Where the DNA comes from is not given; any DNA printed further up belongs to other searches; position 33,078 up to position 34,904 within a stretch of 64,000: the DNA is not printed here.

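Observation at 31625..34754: Non-pyrrolysine MttB-family methyltransferase + corrinoid protein + homocysteine-methyltransferase-domain protein: a three-component quaternary-amine demethylation system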

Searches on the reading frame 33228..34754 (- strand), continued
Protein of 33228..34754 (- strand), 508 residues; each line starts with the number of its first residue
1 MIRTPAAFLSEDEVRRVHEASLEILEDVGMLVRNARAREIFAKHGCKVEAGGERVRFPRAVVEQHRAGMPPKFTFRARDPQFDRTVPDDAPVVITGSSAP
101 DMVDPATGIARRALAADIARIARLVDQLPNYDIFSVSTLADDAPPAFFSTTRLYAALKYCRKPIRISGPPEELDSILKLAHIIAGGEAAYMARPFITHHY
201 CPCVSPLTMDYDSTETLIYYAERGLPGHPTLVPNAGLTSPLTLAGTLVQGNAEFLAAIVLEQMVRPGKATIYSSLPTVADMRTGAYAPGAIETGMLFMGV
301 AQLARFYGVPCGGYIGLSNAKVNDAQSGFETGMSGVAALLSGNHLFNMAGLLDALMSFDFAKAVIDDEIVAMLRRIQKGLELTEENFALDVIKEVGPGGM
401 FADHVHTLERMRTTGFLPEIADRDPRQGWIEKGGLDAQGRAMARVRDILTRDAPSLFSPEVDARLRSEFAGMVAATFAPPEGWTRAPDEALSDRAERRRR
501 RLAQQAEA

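Call 29: search_protein_families(library=pfam, proteins=[L018:11551-12417:+, L018:12434-14431:+, L018:9155-9976:+, L052:12179-13819:+, L052:13792-15003:+, L052:8600-9913:+, L030:11520-13985:+, L030:14833-15693:+, L030:16259-18130:+, L052:17030-17998:+], max_evalue=0.001)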
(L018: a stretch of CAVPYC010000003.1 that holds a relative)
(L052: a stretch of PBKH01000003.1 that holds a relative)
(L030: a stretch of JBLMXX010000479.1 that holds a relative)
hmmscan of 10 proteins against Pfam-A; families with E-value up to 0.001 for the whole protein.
L018:11551-12417:+ (288 aa): 1 family
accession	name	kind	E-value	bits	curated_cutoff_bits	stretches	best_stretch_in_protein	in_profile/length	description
PF00892.27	EamA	-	2e-20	73.9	28.2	2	6-132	4-134/135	EamA-like transporter family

L018:12434-14431:+ (665 aa): 4 families
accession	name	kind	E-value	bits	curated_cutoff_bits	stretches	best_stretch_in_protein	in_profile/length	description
PF14574.11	RACo_C_ter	-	5.2e-89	298.2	27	1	376-646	1-260/261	C-terminal domain of RACo the ASKHA domain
PF17651.6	Raco_middle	-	2.1e-50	171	26.8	1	212-369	1-158/163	RACo middle region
PF17650.6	RACo_linker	-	2.7e-17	62.8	26.2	1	124-209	2-85/86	RACo linker region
PF00111.32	Fer2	-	1e-05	25.8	21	1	16-100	6-76/77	2Fe-2S iron-sulfur cluster binding domain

L018:9155-9976:+ (273 aa): 4 families
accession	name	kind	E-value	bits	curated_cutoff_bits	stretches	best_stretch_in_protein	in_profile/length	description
PF07702.18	UTRA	-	1.2e-37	129.3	23.8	1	123-263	1-141/141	UTRA domain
PF00392.27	GntR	-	1.6e-22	79.4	27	1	39-102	1-64/64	Bacterial regulatory proteins, gntR family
PF25213.1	HVO_A0261_N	-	0.00012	22.3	35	1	65-109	27-69/86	HVO_A0261 N-terminal domain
PF13545.12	HTH_Crp_2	-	0.00036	20.9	27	0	66-98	26-57/70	Crp-like helix-turn-helix domain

L052:12179-13819:+ (546 aa): 4 families
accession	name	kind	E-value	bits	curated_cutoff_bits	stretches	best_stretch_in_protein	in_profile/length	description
PF14574.11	RACo_C_ter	-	1.1e-70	238.2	27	1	309-534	4-249/261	C-terminal domain of RACo the ASKHA domain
PF17651.6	Raco_middle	-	1.2e-32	113.3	26.8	1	139-303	2-162/163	RACo middle region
PF00111.32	Fer2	-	1.4e-08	35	21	1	9-77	7-76/77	2Fe-2S iron-sulfur cluster binding domain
PF13510.11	Fer2_4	-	0.00023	21.6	22.8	1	3-54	4-64/82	2Fe-2S iron-sulfur cluster binding domain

L052:13792-15003:+ (403 aa): 0 families

L052:8600-9913:+ (437 aa): 1 family
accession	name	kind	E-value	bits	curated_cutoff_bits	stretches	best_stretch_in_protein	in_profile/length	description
PF00196.25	GerE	-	1.6e-16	60.1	23.5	1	380-432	3-55/57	Bacterial regulatory proteins, luxR family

L030:11520-13985:+ (821 aa): 11 families
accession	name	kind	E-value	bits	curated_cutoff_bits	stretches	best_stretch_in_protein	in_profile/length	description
PF01571.26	GCV_T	-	2.7e-77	259.9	25.6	1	428-702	3-254/255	Aminomethyltransferase folate-binding domain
PF01266.30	DAO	-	2.1e-72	245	27.9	1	6-366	1-353/353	FAD dependent oxidoreductase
PF08669.17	GCV_T_C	-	1.1e-20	73.7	25.9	1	736-813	2-80/80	Glycine cleavage T-protein C-terminal barrel domain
PF16350.10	FAO_M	-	1.3e-11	44.9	27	1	369-424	1-56/56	FAD dependent oxidoreductase central domain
PF00890.30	FAD_binding_2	-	1.1e-07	31.9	20.4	1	7-74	2-71/414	FAD binding domain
PF07992.20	Pyr_redox_2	-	3.9e-07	30.2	26.1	1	6-47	2-43/291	Pyridine nucleotide-disulphide oxidoreductase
PF13450.12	NAD_binding_8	-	3.2e-06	27.8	21.9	1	9-72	1-66/68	NAD(P)-binding Rossmann-like domain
PF05834.18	Lycopene_cycl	-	0.00013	21.7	23.4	0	7-39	2-35/380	Lycopene cyclase protein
PF13738.12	Pyr_redox_3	-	0.00029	20.6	30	0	8-40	1-33/305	Pyridine nucleotide-disulphide oxidoreductase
PF00070.33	Pyr_redox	-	0.00063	20.7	22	0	6-36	1-31/82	Pyridine nucleotide-disulphide oxidoreductase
PF01494.25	FAD_binding_3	-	0.00076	19.2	22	0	5-42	2-38/349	FAD binding domain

L030:14833-15693:+ (286 aa): 2 families
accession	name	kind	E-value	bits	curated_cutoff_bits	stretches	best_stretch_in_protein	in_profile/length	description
PF00809.28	Pterin_bind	-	3.5e-22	79.7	25.5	1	34-246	11-243/244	Pterin binding enzyme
PF03599.22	CdhD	-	0.00049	19.4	24.8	1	68-204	76-196/387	CO dehydrogenase/acetyl-CoA synthase delta subunit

L030:16259-18130:+ (623 aa): 4 families
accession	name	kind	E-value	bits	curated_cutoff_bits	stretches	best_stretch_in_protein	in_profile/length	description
PF14574.11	RACo_C_ter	-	2.3e-75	253.5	27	1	359-610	3-251/261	C-terminal domain of RACo the ASKHA domain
PF17651.6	Raco_middle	-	1.1e-57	194.7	26.8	1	191-351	1-161/163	RACo middle region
PF17650.6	RACo_linker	-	5.3e-25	87.5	26.2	1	107-187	4-85/86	RACo linker region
PF00111.32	Fer2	-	3.8e-10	40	21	1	10-82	5-75/77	2Fe-2S iron-sulfur cluster binding domain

L052:17030-17998:+ (322 aa): 2 families
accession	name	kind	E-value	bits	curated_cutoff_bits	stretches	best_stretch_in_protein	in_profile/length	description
PF01012.27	ETF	-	6.1e-38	130.9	26.7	1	5-175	1-177/181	Electron transfer flavoprotein domain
PF00766.25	ETF_alpha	-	2.6e-33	114.3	27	1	197-277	1-81/81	Electron transfer flavoprotein FAD-binding domain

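Call 31: search_solved_structures(query=window:33228-34754:-, max_evalue=0.001, show_alignments=3)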
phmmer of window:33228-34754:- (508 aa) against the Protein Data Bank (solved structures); distinct sequences matched with E-value up to 0.001: 5.
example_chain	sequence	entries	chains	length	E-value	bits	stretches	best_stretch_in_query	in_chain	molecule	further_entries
9yce_A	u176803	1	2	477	8.9e-72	245.7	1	8-469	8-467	Glycine betaine methyltransferase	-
2qne_A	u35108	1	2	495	1e-71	245.5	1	8-469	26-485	Putative methyltransferase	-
7xcl_A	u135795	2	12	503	6.3e-51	176.9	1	9-452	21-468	Trimethylamine methyltransferase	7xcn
7xcm_A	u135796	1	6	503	8.1e-51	176.5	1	9-452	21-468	Trimethylamine methyltransferase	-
4yyc_A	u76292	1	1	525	2.5e-41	145.3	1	9-467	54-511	Putative trimethylamine methyltransferase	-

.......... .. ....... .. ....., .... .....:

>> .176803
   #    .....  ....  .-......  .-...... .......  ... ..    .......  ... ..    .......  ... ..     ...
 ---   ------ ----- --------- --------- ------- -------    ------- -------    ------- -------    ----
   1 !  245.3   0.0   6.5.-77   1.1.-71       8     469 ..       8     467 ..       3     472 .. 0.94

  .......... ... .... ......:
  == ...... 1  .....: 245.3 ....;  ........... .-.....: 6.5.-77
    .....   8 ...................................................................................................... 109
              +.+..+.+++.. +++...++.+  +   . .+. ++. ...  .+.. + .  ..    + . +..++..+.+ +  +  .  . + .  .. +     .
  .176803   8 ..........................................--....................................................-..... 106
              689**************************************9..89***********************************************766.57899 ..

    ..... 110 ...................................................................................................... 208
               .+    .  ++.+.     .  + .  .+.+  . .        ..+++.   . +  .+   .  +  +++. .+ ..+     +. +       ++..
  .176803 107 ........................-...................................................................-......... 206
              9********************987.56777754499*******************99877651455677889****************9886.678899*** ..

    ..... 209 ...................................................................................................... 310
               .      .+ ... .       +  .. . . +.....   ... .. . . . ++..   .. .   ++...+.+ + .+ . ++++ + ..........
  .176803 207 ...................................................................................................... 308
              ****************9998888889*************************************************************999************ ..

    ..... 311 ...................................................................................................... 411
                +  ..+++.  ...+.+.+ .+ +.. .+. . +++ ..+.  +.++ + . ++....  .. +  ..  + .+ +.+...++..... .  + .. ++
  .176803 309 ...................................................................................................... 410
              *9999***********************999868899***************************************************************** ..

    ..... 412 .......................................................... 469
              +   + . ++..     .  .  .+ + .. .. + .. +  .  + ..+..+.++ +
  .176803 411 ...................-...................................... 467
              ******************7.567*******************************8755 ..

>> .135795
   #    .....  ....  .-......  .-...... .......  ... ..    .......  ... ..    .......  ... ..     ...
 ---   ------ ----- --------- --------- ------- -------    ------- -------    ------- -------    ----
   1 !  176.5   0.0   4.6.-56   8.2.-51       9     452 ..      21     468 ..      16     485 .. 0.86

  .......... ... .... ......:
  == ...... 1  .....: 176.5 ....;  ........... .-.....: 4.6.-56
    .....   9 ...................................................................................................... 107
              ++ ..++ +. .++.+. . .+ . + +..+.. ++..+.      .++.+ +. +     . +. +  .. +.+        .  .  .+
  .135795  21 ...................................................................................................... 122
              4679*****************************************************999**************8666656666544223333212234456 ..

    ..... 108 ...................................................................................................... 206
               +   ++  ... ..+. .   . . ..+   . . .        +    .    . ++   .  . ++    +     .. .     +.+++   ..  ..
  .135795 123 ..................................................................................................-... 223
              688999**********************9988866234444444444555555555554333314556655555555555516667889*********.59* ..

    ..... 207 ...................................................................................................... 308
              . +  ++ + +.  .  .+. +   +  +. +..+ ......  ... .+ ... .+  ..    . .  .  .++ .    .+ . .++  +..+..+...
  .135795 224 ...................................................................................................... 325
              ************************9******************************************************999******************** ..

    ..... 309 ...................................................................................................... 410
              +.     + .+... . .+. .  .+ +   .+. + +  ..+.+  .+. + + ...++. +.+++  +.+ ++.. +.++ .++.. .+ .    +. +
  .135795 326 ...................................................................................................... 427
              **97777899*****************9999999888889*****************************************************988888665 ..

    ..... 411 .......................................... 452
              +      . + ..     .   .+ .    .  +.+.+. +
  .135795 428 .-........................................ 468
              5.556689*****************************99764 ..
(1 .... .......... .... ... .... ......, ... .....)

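Call 55: search_protein_families(library=ncbifam, proteins=[L030:11520-13985:+, L052:13792-15003:+, L018:18611-19519:+, L018:17630-18607:+, L018:16163-16789:+, L018:15135-16034:+, L052:14906-15916:+, L018:14443-15138:+], max_evalue=0.00001)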
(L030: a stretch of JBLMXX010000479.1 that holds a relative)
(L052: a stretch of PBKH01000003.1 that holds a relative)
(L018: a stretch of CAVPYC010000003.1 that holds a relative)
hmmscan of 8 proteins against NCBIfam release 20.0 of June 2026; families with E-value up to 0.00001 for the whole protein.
L030:11520-13985:+ (821 aa): 24 families
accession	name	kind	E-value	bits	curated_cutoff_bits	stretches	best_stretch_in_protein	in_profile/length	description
NF001567.0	PRK00389.1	subfamily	4.4e-60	203.5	300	1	466-813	24-354/359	glycine cleavage system aminomethyltransferase GcvT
TIGR01372.1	soxA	subfamily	2.3e-54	184.6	1164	1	414-819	600-994/996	sarcosine oxidase subunit alpha family protein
TIGR00528.1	gcvT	equivalog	3.2e-54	184.2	235.85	1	466-812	22-360/362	glycine cleavage system aminomethyltransferase GcvT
NF053776.1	TmaoDeMthMsil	equivalog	3.4e-53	181.3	1100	1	478-820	420-762/763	trimethylamine N-oxide demethylase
NF010093.0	PRK13579.1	equivalog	8.6e-49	166.3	459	1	466-807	30-359/371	glycine cleavage system aminomethyltransferase GcvT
TIGR02352.1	thiamin_ThiO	equivalog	4.3e-32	111.6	250.8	1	7-369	1-349/351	glycine oxidase ThiO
TIGR01373.1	soxB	subfamily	2.4e-28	99.1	529.45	1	7-385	33-400/407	sarcosine oxidase subunit beta family protein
NF009133.0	PRK12486.1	equivalog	5.8e-28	97.8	410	1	470-807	38-364/369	dimethylsulfoniopropionate demethylase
NF001933.0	PRK00711.1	subfamily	1.7e-23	83.4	383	1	59-386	107-418/429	D-amino acid dehydrogenase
NF008425.0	PRK11259.1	equivalog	1.7e-22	79.9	257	1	5-214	5-210/377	N-methyl-L-tryptophan oxidase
TIGR03364.1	HpnW_proposed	hypoth_equivalog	1.9e-16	60.1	285.1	1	6-207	2-195/365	TIGR03364 family FAD-dependent oxidoreductase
NF047633.1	SyrngDmethDesA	equivalog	9e-16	57.4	800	1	470-682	30-249/453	syringate O-demethylase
TIGR03377.1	glycerol3P_GlpA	equivalog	1.1e-15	57.2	552.8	1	90-224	83-219/530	anaerobic glycerol-3-phosphate dehydrogenase subunit GlpA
TIGR01377.1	soxA_mon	subfamily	5e-14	51.9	479.65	1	7-226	3-217/381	amino oxidase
TIGR03197.1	MnmC_Cterm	equivalog_domain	3.2e-12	46.2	174.2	1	7-222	2-214/400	FAD-dependent 5-carboxymethylaminomethyl-2-thiouridine(34) oxidoreductase MnmC1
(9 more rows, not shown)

L052:13792-15003:+ (403 aa): 0 families

L018:18611-19519:+ (302 aa): 4 families
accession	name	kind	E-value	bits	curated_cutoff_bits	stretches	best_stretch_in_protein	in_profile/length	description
NF005719.0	PRK07535.1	domain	5.8e-101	337.1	259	1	20-280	1-261/268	methyltetrahydrofolate:corrinoid/iron-sulfur protein methyltransferase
TIGR02082.1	metH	equivalog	9.8e-42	142.7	1010.85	1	3-248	326-586/1182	methionine synthase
NF040758.1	CODH_ACS_meth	exception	1.9e-41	142.1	370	1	20-267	4-252/261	carbon monoxide dehydrogenase/acetyl-CoA synthase methytransferase subunit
NF007024.0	PRK09490.1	equivalog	7.5e-31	106.8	1497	1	11-248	351-603/1234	methionine synthase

L018:17630-18607:+ (325 aa): 3 families
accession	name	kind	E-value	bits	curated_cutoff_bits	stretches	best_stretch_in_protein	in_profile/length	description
NF006396.0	PRK08645.1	equivalog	5.7e-66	222.9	453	1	10-306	309-601/611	bifunctional homocysteine S-methyltransferase/methylenetetrahydrofolate reductase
TIGR00677.1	fadh2_euk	equivalog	1e-15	57.9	310.05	1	54-311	32-279/281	methylenetetrahydrofolate reductase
TIGR00676.1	fadh2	equivalog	2.2e-14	53.5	293.7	1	41-306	17-273/275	methylenetetrahydrofolate reductase [NAD(P)H]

L018:16163-16789:+ (208 aa): 0 families

L018:15135-16034:+ (299 aa): 5 families
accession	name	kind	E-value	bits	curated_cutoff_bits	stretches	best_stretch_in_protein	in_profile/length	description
NF005718.0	PRK07534.1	equivalog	1.6e-96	323.5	338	1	2-295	4-297/337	betaine--homocysteine S-methyltransferase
NF006396.0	PRK08645.1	equivalog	3.3e-80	269.9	453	1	14-298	13-290/611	bifunctional homocysteine S-methyltransferase/methylenetetrahydrofolate reductase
TIGR02082.1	metH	equivalog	2.5e-48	164.5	1010.85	1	17-292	9-312/1182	methionine synthase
NF007024.0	PRK09490.1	equivalog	6.7e-39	133.4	1497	1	26-297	48-334/1234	methionine synthase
NF007020.0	PRK09485.1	equivalog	2.4e-27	95.8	215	1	3-293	3-304/306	homocysteine S-methyltransferase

L052:14906-15916:+ (336 aa): 6 families
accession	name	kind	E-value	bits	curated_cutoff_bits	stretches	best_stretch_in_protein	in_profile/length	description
NF006396.0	PRK08645.1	equivalog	7.5e-72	242.3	453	1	33-329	2-288/611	bifunctional homocysteine S-methyltransferase/methylenetetrahydrofolate reductase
NF005718.0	PRK07534.1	equivalog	1.3e-58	198.9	338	1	32-327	3-296/337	betaine--homocysteine S-methyltransferase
TIGR02082.1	metH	equivalog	3.5e-41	140.8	1010.85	1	42-323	4-310/1182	methionine synthase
NF007024.0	PRK09490.1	equivalog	7.3e-30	103.5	1497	1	31-327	8-331/1234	methionine synthase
NF007020.0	PRK09485.1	equivalog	3.2e-27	95.4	215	1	39-326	8-304/306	homocysteine S-methyltransferase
NF004889.0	PRK06252.1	subfamily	5.2e-06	25.7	244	0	281-316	285-320/340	methylcobalamin:coenzyme M methyltransferase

L018:14443-15138:+ (231 aa): 14 families
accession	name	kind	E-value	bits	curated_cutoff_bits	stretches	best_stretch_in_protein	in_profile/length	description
NF047996.1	corrin_MtgC_2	exception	1.6e-61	207.5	370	1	14-221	3-210/212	glycine betaine-specific corrinoid protein MtgC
TIGR02370.1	pyl_corrinoid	subfamily_domain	1.4e-52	177.9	215.3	1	21-211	4-195/197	methyltransferase cognate corrinoid protein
NF041607.1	dimeth_corrin_MtbC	equivalog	2.8e-51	173.9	350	1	28-220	10-202/203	dimethylamine corrinoid protein MtbC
NF047995.1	corrinoid_MtgC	exception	1.6e-50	171.6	310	1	14-222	3-214/215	glycine betaine-specific corrinoid protein MtgC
TIGR02082.1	metH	equivalog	6.1e-42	143.4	1010.85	1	20-226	651-863/1182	methionine synthase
NF040655.1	MtaC_Meth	equivalog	1.7e-40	138.7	420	1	13-223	33-240/253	methanol--corrinoid protein MtaC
NF040669.1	MtaC2_Meth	equivalog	8.7e-34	117.1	450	1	14-221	41-246/267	methanol--corrinoid protein MtaC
NF007024.0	PRK09490.1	equivalog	9.3e-34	116.4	1497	1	28-227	674-882/1234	methionine synthase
NF002612.0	PRK02261.1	equivalog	5.7e-13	48.6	110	1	102-191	5-93/148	methylaspartate mutase subunit S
TIGR01501.1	MthylAspMutase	equivalog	2.3e-10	40.3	135.8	1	102-190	3-90/134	methylaspartate mutase subunit S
TIGR00640.1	acid_CoA_mut_C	subfamily_domain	1.3e-07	31.6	57.45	1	106-191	8-92/132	methylmalonyl-CoA mutase C-terminal domain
NF052513.1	TransRegCarH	equivalog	1.9e-07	30.7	400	1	40-165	104-229/274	HTH-type transcriptional repressor CarH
NF040743.1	ornith_mutase_E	equivalog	2.3e-06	25.9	800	1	103-226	598-728/730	D-ornithine 4,5-aminomutase subunit OraE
NF052385.1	Lys_5_6_beta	equivalog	3.2e-06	27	280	1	128-218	138-231/241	lysine 5,6-aminomutase subunit beta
